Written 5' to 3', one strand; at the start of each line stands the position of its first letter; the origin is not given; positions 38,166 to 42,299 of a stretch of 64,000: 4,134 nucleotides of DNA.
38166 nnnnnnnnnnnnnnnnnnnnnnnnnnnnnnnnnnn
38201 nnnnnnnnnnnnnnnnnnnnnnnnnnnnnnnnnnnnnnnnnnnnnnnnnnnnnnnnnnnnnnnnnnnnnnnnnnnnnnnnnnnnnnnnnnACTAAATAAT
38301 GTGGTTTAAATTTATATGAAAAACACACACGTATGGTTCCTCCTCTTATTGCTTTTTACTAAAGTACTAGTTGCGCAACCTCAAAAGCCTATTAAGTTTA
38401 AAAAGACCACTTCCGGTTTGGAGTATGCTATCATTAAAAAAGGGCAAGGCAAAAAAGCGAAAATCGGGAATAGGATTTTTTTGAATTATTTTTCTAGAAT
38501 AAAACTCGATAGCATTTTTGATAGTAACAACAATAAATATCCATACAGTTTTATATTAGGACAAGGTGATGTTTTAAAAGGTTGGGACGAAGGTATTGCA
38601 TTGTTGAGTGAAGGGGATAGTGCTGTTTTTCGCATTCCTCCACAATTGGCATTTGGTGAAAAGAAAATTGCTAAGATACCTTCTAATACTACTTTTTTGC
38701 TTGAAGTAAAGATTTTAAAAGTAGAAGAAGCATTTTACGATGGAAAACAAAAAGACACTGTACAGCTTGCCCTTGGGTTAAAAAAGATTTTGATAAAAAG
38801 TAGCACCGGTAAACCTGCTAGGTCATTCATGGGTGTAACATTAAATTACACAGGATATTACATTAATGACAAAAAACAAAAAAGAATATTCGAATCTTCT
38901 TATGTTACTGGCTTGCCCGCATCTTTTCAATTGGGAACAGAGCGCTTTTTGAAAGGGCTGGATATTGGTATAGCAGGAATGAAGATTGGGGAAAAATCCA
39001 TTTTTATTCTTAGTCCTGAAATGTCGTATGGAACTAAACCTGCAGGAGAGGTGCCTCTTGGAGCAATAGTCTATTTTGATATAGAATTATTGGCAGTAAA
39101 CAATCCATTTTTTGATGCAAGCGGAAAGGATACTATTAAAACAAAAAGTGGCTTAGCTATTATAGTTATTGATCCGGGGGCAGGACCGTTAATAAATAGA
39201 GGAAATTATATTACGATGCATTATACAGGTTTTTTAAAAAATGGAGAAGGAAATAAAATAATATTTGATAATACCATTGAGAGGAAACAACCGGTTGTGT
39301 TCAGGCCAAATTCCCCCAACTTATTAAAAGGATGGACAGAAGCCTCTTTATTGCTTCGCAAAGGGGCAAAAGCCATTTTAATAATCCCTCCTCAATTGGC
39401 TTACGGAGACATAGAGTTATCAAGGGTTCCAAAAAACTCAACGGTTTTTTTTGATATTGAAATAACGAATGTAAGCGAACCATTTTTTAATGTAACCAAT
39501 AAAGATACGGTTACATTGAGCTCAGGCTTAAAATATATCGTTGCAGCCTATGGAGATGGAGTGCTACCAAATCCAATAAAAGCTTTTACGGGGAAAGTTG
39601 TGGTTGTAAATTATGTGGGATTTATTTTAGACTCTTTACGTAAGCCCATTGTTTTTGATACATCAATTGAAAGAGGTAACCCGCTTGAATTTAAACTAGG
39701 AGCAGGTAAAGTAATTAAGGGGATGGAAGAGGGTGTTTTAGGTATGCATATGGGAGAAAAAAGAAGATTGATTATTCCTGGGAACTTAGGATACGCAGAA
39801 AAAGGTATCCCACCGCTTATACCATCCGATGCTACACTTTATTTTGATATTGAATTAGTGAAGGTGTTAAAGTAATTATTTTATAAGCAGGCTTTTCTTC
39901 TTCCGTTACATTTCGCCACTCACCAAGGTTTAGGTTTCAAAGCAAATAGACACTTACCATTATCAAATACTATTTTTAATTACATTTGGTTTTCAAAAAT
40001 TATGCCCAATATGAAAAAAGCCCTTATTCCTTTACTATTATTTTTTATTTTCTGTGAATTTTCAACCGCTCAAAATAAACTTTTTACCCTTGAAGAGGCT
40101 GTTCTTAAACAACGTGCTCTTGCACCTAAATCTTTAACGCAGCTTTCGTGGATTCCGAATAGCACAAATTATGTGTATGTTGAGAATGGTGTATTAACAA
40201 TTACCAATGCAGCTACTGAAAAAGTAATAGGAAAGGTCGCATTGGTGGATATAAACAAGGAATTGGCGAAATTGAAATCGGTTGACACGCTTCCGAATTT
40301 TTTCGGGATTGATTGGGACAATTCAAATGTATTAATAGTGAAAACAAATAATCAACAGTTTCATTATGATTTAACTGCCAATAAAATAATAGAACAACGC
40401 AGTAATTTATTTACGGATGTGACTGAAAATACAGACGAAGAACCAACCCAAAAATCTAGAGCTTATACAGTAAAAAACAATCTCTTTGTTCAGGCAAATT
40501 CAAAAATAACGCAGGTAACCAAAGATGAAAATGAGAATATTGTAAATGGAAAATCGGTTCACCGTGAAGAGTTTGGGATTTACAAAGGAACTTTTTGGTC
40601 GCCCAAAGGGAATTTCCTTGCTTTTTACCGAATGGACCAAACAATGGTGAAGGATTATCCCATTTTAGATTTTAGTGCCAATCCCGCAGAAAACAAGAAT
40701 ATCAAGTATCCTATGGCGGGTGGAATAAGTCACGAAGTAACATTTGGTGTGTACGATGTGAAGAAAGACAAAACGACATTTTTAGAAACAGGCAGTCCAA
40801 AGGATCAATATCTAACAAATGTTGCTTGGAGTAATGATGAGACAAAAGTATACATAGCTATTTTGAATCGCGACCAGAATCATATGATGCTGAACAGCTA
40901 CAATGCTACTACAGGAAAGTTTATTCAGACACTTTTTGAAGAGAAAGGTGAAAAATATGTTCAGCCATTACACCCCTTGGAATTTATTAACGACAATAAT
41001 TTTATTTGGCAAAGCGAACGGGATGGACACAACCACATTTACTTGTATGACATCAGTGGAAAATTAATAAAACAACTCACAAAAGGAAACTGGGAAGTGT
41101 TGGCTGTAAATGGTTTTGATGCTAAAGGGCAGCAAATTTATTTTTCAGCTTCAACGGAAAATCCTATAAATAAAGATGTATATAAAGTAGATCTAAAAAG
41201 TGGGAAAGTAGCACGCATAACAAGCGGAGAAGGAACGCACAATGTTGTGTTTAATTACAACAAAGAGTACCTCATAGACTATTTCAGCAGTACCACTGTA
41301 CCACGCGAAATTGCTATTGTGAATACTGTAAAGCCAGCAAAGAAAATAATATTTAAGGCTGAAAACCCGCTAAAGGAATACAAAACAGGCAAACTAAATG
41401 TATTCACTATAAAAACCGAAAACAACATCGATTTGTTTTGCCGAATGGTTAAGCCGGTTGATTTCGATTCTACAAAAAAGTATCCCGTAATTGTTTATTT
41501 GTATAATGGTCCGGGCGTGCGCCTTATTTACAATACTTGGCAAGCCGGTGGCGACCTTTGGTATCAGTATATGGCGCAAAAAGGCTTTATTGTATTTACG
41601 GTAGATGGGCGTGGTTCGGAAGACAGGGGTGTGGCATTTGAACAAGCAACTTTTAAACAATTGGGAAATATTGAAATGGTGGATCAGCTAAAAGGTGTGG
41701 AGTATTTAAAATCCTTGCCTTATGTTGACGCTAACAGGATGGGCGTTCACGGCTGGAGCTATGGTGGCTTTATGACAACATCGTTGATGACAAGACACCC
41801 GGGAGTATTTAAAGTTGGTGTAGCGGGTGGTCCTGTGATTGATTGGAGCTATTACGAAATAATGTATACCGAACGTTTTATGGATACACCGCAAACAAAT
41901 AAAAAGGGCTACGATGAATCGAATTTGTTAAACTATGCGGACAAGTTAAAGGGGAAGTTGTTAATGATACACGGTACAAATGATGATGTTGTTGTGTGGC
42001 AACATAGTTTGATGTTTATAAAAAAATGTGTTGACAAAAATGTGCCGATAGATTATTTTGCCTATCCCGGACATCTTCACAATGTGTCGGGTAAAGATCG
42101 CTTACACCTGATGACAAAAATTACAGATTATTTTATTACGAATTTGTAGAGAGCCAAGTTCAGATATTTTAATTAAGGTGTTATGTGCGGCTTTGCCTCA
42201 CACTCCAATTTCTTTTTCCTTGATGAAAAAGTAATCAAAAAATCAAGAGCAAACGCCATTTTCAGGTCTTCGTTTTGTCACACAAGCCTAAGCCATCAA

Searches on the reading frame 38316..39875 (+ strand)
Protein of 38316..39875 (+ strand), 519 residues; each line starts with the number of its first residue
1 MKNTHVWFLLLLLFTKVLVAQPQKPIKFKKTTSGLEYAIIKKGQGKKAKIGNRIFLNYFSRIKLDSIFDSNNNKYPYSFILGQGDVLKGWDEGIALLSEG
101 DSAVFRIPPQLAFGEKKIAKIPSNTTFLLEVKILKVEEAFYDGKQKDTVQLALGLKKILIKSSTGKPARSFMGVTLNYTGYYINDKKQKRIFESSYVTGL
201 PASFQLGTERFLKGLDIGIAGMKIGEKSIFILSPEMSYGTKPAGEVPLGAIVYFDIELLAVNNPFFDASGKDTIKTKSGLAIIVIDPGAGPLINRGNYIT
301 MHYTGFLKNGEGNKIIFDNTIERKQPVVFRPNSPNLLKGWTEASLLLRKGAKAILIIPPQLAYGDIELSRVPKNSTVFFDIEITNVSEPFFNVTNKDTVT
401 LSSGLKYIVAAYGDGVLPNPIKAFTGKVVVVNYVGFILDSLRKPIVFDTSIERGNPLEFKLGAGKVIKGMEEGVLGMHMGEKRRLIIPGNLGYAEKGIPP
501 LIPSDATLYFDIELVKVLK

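Call 55: search_protein_families(library=pfam, proteins=[window:38316-39875:+], max_evalue=0.0001)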
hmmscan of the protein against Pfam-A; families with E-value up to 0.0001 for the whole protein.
window:38316-39875:+ (519 aa): 1 family
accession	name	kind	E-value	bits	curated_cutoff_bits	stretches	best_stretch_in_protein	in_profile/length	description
PF00254.34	FKBP_C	-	3e-87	287.5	21.1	4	422-515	4-94/94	FKBP-type peptidyl-prolyl cis-trans isomerase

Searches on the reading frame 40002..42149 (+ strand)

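Call 55: search_protein_families(library=pfam, proteins=[window:40002-42149:+], max_evalue=0.0001)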
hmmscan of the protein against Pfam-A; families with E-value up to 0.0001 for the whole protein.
window:40002-42149:+ (715 aa): 5 families
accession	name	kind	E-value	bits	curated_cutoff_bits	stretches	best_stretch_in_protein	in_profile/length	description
PF00930.27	DPPIV_N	-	1.4e-80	271.1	22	1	113-434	10-353/354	Dipeptidyl peptidase IV (DPP IV) N-terminal region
PF00326.27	Peptidase_S9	-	8.2e-50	169.7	22.6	1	522-713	8-208/213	Prolyl oligopeptidase family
PF01738.24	DLH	-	2.9e-07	30.7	21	1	519-693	32-186/217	Dienelactone hydrolase family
PF02129.25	Peptidase_S15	-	1.1e-06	29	23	0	514-629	46-145/262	X-Pro dipeptidyl-peptidase (S15 family)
PF12146.15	Hydrolase_4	-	5.2e-05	23.1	27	0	522-616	25-114/239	Serine aminopeptidase, S33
